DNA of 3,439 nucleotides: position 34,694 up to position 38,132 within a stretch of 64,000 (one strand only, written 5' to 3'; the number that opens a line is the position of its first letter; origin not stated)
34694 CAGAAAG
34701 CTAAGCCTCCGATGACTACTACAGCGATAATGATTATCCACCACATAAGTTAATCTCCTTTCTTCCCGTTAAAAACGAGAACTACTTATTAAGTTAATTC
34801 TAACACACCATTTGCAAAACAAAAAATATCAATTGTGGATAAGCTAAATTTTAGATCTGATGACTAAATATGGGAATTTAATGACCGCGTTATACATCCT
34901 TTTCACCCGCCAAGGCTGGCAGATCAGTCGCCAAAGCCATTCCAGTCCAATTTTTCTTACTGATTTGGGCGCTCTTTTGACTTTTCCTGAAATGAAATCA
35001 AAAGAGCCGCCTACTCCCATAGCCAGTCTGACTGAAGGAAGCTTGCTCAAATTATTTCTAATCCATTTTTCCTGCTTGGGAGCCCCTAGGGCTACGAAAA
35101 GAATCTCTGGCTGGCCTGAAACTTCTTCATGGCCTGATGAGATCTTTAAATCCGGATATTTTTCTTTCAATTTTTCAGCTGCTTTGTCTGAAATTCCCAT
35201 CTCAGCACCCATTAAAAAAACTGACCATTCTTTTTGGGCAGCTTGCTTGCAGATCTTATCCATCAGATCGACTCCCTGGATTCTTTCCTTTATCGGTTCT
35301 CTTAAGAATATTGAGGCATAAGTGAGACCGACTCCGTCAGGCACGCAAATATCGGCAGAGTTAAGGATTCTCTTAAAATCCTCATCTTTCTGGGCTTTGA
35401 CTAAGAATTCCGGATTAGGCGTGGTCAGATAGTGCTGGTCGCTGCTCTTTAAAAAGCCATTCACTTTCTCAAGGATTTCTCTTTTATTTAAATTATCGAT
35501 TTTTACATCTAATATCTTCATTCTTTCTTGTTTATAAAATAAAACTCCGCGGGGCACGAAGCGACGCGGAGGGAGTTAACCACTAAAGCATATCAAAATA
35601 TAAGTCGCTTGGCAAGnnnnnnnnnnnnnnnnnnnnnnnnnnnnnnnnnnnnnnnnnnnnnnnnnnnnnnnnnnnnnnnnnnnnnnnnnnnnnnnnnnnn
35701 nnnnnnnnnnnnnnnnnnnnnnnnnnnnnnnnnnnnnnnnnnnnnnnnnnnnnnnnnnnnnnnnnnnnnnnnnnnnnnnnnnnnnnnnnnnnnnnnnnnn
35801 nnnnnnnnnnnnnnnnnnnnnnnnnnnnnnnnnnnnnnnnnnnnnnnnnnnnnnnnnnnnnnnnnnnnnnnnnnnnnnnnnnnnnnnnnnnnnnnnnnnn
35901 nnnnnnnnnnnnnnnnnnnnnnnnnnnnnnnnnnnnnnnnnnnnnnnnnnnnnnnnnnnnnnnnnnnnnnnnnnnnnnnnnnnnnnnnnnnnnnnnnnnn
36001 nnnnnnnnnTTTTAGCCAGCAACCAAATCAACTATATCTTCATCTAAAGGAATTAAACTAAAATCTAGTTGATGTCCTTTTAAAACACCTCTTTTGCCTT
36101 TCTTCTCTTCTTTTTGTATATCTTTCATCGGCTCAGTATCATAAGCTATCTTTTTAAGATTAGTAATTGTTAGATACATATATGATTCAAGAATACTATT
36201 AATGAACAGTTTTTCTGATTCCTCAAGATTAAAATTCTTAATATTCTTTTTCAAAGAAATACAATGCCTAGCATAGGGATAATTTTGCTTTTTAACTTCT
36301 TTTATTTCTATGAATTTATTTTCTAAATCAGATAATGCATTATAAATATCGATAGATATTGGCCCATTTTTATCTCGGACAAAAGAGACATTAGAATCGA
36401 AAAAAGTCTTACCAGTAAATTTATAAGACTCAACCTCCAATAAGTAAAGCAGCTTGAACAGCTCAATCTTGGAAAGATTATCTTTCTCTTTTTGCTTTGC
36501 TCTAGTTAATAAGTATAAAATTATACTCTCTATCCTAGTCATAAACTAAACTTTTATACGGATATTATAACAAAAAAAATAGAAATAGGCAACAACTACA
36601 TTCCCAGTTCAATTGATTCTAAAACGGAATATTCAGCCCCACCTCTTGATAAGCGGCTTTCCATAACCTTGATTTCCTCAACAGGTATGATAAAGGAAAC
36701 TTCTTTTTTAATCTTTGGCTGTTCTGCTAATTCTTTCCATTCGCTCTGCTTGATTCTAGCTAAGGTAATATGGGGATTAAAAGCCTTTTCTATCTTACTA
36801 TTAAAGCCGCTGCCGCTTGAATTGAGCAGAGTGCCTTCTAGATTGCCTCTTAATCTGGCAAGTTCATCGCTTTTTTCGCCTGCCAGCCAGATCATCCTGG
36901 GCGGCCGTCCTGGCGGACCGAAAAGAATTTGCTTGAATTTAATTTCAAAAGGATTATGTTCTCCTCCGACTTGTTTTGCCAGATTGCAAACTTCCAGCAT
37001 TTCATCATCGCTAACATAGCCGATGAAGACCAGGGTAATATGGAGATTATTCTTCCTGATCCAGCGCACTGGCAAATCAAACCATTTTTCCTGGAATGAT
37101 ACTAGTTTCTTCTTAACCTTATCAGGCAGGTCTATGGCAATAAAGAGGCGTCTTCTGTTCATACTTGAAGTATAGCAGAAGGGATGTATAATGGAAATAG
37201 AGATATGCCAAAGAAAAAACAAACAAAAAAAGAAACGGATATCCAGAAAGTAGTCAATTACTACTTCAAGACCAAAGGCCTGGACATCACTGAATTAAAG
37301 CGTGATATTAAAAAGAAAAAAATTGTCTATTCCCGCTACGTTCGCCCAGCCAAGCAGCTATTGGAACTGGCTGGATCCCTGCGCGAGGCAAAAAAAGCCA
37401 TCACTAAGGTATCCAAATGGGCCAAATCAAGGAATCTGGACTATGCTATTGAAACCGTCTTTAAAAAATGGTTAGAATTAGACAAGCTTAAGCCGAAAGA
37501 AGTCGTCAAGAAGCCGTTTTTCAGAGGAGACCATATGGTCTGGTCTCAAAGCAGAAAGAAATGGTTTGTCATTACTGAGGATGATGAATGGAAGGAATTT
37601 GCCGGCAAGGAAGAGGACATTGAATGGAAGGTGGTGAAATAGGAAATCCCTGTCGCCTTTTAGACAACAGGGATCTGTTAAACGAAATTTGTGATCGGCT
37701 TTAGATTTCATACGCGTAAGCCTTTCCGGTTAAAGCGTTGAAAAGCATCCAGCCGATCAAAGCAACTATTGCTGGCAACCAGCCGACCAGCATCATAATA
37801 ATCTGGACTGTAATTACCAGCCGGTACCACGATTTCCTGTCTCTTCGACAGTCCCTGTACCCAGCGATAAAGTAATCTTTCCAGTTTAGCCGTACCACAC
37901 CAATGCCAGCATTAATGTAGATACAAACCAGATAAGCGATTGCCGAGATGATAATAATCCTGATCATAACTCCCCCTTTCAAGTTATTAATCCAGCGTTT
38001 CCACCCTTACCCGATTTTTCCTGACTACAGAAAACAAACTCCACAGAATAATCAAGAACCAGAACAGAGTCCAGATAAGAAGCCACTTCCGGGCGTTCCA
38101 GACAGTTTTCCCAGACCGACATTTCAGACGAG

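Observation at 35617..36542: Panacea-domain antitoxin coupled to a toxin with no recognisable family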

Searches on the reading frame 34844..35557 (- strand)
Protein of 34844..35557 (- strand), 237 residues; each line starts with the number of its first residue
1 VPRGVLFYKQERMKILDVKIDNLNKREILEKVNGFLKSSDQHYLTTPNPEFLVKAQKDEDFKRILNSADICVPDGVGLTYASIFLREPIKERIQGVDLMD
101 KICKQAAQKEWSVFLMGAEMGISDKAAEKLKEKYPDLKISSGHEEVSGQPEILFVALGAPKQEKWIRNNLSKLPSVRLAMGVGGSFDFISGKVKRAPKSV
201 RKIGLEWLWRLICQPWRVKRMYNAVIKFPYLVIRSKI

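Call 4: search_protein_families(library=pfam, proteins=[window:34844-35557:-], max_evalue=1)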
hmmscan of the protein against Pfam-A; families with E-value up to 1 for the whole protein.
window:34844-35557:- (237 aa): 1 family
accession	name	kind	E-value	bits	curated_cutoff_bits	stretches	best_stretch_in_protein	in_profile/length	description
PF03808.19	Glyco_tran_WecG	-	2.9e-53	180.5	27.4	1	68-222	1-168/168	Glycosyl transferase WecG/TagA/CpsF family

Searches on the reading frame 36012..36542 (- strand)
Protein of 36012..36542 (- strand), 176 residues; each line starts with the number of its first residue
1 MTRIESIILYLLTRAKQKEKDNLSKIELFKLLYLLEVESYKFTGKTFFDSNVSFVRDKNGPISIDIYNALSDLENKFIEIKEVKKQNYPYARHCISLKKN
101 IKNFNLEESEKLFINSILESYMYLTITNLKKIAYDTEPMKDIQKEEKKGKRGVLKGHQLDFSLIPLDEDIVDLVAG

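Call 4: search_protein_families(library=pfam, proteins=[window:36012-36542:-], max_evalue=1)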
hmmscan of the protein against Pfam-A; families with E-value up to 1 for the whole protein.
window:36012-36542:- (176 aa): 3 families
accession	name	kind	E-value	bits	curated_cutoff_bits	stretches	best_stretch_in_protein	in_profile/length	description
PF13274.11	SocA_Panacea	-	4.1e-11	44.2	25.7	1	28-137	1-110/113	Antitoxin SocA-like, Panacea domain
PF20430.3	Eplus_motif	-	0.042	14.1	24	1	54-73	5-24/28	E+ motif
PF01540.21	Lipoprotein_7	-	0.22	12.4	24.1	1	62-146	8-93/112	Adhesin lipoprotein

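Call 5: search_protein_families(library=ncbifam, proteins=[window:36012-36542:-], max_evalue=1)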
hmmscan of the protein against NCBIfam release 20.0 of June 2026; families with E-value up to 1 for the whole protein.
window:36012-36542:- (176 aa): 3 families
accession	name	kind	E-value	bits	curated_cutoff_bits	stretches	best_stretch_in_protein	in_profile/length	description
NF048014.1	antitoxin_DarG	equivalog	0.0015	17.9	250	1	2-102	167-255/338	type II toxin-antitoxin system antitoxin DNA ADP-ribosyl glycohydrolase DarG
NF047745.1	SocA_antitoxin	equivalog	0.009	15.7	190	1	10-136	9-125/176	type VI toxin-antitoxin system SocA family antitoxin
TIGR02104.1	pulA_typeI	equivalog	0.048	11.7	504.5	1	43-112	473-540/605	type I pullulanase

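Call 6: search_protein_families(library=padloc, proteins=[window:36012-36542:-], max_evalue=1)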
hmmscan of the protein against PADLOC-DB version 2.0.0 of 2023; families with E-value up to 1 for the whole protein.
window:36012-36542:- (176 aa): 1 family
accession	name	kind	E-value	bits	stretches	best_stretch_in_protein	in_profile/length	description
PDLC02990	DarG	-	2.4e-05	22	1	1-101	161-249/329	-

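Call 7: search_protein_families(library=phrogs, proteins=[window:36012-36542:-], max_evalue=1)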
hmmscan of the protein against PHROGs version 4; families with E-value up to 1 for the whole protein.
window:36012-36542:- (176 aa): 3 families
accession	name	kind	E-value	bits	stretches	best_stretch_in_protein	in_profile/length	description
phrog_1281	-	unknown function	9.4e-13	49.3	1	3-148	9-135/195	-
phrog_10390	-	unknown function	5.8e-07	30.3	1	4-146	151-277/299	-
phrog_21907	-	unknown function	0.067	14.3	1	73-110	85-122/143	-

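Call 35: find_homologous_proteins(query=window:36012-36542:-, max_evalue=0.001)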
Query window:36012-36542:- (176 aa): 41 proteins with E <= 0.001 among 158 candidates.
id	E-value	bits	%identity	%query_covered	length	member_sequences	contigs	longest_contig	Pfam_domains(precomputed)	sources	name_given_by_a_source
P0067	3.8e-106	370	100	100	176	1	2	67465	PF13274.12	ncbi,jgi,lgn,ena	-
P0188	6.5e-84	298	78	100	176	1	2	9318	PF13274.12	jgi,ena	-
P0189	1.1e-81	290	76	100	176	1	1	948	PF13274.12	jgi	-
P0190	6.8e-81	288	76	100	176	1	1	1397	PF13274.12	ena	-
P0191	1.7e-72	261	68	100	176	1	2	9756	PF13274.12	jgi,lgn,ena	-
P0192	1.3e-65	238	65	99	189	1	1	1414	PF13274.12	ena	-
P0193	2.3e-64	234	64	100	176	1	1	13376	PF13274.12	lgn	-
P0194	4.4e-64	233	63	100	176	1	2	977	PF13274.12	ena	-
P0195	8.8e-64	232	65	100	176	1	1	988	PF13274.12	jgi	jgi:uncharacterized phage-associated protein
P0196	1.0e-63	232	64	100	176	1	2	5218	PF13274.12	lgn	-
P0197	1.1e-63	232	64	100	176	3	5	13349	PF13274.12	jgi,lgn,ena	-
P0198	1.8e-63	231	64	97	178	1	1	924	PF13274.12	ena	-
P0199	2.0e-63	231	64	100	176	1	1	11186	PF13274.12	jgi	jgi:uncharacterized phage-associated protein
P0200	2.5e-63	231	64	100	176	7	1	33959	PF13274.12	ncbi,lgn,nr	ncbi:MAG: Panacea domain-containing protein [bacterium]|nr:Panacea domain-containing protein [bacter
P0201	2.9e-63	231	65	100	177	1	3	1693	PF13274.12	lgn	-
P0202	8.3e-63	229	64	99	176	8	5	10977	PF13274.12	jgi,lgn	jgi:uncharacterized phage-associated protein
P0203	1.7e-61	225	63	100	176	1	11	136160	PF13274.12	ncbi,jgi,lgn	jgi:uncharacterized phage-associated protein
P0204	1.9e-61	225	63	100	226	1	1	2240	PF13274.12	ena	-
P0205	2.4e-61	224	61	100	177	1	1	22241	PF13274.12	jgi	jgi:uncharacterized phage-associated protein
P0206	4.0e-61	224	63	100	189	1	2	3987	PF13274.12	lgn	-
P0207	4.5e-61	223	62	100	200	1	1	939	PF13274.12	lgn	-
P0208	4.7e-61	223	63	100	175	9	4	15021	PF13274.12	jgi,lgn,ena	-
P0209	9.5e-61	222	62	100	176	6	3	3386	PF13274.12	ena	-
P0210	1.1e-60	222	61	100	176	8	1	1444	PF13274.12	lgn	-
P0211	1.5e-60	222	62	100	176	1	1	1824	PF13274.12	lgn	-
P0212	3.6e-60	220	60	100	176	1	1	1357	PF13274.12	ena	-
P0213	8.1e-59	216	62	100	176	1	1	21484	PF13274.12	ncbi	ncbi:MAG: type II toxin-antitoxin system antitoxin SocA domain-containing protein [bacterium]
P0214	8.5e-59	216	62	100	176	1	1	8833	PF13274.12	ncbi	-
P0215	1.0e-58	216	61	100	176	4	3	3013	PF13274.12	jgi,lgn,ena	-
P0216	1.5e-58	215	64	95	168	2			PF13274.12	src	-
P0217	4.7e-57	210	59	100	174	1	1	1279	PF13274.12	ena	-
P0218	5.3e-56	207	59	99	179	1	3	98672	PF13274.12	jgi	-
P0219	2.0e-51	192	55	98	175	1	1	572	PF13274.12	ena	-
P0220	1.9e-44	169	63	76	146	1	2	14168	PF13274.12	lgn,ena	-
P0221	1.0e-43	167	53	97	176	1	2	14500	PF13274.12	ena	-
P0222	9.0e-43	164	46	99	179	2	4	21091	PF13274.12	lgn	-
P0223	3.7e-40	155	48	99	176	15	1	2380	PF13274.12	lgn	-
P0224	6.6e-38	148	44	98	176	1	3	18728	PF13274.12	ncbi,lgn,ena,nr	ncbi:MAG: DUF4065 domain-containing protein [Candidatus Pacebacteria bacterium]|nr:DUF4065 domain-co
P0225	3.1e-31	126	39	99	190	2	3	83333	PF13274.12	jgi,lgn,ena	-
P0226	9.2e-30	122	70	49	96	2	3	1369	PF13274.12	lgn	-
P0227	2.0e-29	121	42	92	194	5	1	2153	PF13274.12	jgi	-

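Call 51: predict_structure(alignment_id=A4)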
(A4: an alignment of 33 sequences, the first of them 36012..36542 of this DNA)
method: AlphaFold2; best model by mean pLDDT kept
length: 176 residues; sequences in the alignment: 33
mean_pLDDT: 92.8   pTM: 0.89
mean pLDDT of the five models: 92.8, 92.2, 91.5, 91.0, 90.5
residues with pLDDT >= 90: 146; 70-90: 29; 50-70: 1; < 50: 0
segments of 3 or more residues with pLDDT < 50: none
pLDDT, mean of each block of 10 residues (from residue 1): 95 95 95 97 90 93 97 96 83 93 93 95 93 98 94 93 91 75
secondary structure, 60 per line:
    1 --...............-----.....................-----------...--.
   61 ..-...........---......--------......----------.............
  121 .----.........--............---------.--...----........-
elements in order: H3-17 H25-43 E55-57 E60-62 H64-73 E78-83 E92-97 H108-121 H126-134 H137-148 H168-175

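Call 56: fold_search(model_id=the predicted structure, library=pdb)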
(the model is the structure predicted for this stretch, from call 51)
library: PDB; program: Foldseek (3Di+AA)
matches with E <= 10: 455; with E <= 0.001: 1
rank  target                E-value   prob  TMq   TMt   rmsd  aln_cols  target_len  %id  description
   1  7yk3_D                7.4e-04  1.00  0.50  0.47   5.8       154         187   17  Crystal structure of DarTG toxin-antitoxin complex from Mycobacterium tuberculosis (released 2023-05-31)
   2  7yk3_B                2.1e-03  1.00  0.50  0.48   6.0       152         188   17  Crystal structure of DarTG toxin-antitoxin complex from Mycobacterium tuberculosis (released 2023-05-31)
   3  2e1n_A                3.0e-02  0.98  0.32  0.47   7.4       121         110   15  Crystal structure of the Cyanobacterium circadian clock modifier Pex (released 2006-11-28)
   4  1j0r_B                6.4e-02  0.60  0.29  0.39  13.7       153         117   12  Crystal structure of the replication termination protein mutant C110S (released 2003-11-20)
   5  1j0r_A                7.2e-02  0.69  0.29  0.41  12.9       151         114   13  Crystal structure of the replication termination protein mutant C110S (released 2003-11-20)
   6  2e1n_B                7.6e-02  0.90  0.31  0.45   8.0       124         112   17  Crystal structure of the Cyanobacterium circadian clock modifier Pex (released 2006-11-28)
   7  9qbd_B                8.1e-02  0.95  0.31  0.47   8.8       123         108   15  Crystal structure of Brachyspira hampsonii PadR with Leu88 replaced by 3-aminotyrosine (released 2026-03-11)
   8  5v8f_A                8.1e-02  0.66  0.28  0.14   8.4       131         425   14  Structural basis of MCM2-7 replicative helicase loading by ORC-Cdc6 and Cdt1 (released 2017-05-10)
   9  2dql_A                1.1e-01  0.91  0.32  0.46   7.4       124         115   17  Crystal structure of the circadian clock associated protein Pex from anabaena (released 2007-05-29)
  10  9gjp_A                1.2e-01  0.75  0.31  0.43   8.6       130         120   15  OCCM maturation intermediate stalled with an Arginine Finger mutation in Mcm5: Conformer 2 (released 2025-03-05)
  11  8s0e_D                1.4e-01  0.41  0.28  0.14  11.5       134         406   12  H. sapiens OCCM bound to double stranded DNA (released 2024-10-02)
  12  6abt_A                2.3e-01  0.77  0.29  0.48   9.0       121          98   16  Crystal structure of transcription factor from Listeria monocytogenes (released 2019-06-05)
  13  4czd_B                3.9e-01  0.03  0.12  0.13  22.5       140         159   13  Sirohaem decarboxylase AhbA/B - an enzyme with structural homology to the Lrp/AsnC transcription factor family that is (released 2014-06-11)
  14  5h20                  4.2e-01  0.60  0.26  0.42   9.4       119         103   13  X-ray structure of PadR-like Transcription factor from bacteroid fragilis (released 2017-03-08)
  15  2ab5_A                4.2e-01  0.06  0.14  0.11  15.7       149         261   13  bI3 LAGLIDADG Maturase (released 2005-08-30)
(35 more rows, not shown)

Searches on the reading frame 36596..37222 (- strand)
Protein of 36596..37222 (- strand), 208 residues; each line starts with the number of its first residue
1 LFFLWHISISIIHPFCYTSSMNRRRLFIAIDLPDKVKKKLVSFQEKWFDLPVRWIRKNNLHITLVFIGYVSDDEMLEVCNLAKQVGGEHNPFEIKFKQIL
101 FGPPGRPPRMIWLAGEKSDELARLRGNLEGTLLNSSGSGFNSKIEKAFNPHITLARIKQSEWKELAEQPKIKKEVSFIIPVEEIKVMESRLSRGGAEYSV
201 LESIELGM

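Call 4: search_protein_families(library=pfam, proteins=[window:36596-37222:-], max_evalue=1)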
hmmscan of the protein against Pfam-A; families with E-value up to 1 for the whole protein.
window:36596-37222:- (208 aa): 4 families
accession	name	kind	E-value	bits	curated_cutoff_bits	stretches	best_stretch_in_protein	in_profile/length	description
PF02834.22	LigT_PEase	-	7.9e-22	77.7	23.3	2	30-112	1-87/87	LigT like Phosphoesterase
PF13563.12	2_5_RNA_ligase2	-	4.8e-11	43.4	27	1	55-166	21-126/152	2'-5' RNA ligase superfamily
PF10469.15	AKAP7_NLS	-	0.00019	21.8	24.4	1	27-168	4-160/208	AKAP7 2'5' RNA ligase-like domain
PF05727.16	UPF0228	-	0.052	13.9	25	0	17-79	9-71/124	Uncharacterised protein family (UPF0228)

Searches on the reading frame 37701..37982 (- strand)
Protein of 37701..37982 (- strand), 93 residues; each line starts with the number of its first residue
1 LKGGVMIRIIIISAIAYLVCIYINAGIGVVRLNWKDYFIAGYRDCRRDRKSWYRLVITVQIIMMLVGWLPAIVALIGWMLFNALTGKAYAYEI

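Call 4: search_protein_families(library=pfam, proteins=[window:37701-37982:-], max_evalue=1)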
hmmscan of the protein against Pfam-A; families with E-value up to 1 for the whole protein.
window:37701-37982:- (93 aa): 2 families
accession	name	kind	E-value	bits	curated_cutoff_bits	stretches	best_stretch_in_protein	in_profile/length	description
PF23906.1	DUF7248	-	0.13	12.7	27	1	48-83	4-38/58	Family of unknown function (DUF7248)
PF11190.13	DUF2976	-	0.19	12.1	28.2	1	39-67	47-78/87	Protein of unknown function (DUF2976)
